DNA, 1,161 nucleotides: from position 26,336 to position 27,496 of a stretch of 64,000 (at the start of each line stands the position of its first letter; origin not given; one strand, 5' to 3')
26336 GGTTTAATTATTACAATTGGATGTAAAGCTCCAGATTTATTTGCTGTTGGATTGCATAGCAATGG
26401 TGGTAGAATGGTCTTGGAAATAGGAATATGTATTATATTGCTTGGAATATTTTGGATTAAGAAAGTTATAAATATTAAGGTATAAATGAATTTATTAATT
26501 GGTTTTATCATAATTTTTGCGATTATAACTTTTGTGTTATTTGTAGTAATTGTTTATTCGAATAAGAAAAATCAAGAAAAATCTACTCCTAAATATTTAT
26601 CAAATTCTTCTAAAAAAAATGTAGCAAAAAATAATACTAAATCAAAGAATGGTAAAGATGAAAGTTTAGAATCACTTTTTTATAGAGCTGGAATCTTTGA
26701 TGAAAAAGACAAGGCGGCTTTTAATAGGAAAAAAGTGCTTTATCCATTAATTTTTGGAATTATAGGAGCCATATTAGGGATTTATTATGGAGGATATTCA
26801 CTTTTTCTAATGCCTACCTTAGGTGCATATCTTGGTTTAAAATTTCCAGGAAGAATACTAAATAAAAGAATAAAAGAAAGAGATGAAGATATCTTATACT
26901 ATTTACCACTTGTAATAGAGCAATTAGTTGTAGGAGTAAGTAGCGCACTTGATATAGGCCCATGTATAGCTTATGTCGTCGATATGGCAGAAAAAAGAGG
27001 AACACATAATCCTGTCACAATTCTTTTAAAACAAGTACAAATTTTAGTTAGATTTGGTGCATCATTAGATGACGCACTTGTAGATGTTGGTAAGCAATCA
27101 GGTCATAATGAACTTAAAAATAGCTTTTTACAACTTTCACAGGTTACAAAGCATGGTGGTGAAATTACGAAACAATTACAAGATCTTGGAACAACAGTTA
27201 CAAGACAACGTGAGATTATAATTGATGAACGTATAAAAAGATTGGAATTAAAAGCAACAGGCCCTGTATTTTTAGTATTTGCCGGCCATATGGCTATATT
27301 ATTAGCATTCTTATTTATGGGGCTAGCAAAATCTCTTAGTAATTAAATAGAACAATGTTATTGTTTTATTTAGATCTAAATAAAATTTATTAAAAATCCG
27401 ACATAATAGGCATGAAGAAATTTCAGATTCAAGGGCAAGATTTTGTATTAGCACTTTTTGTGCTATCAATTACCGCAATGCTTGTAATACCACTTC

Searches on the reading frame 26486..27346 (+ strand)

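Call 5: search_protein_families(library=pfam, proteins=[window:26486-27346:+], max_evalue=0.001)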
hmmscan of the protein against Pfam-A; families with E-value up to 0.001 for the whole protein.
window:26486-27346:+ (286 aa): 1 family
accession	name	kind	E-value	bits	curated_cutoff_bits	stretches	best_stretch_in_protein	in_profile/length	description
PF00482.28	T2SSF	-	3.2e-07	30.8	25.2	1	145-272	3-122/125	Type II secretion system (T2SS), protein F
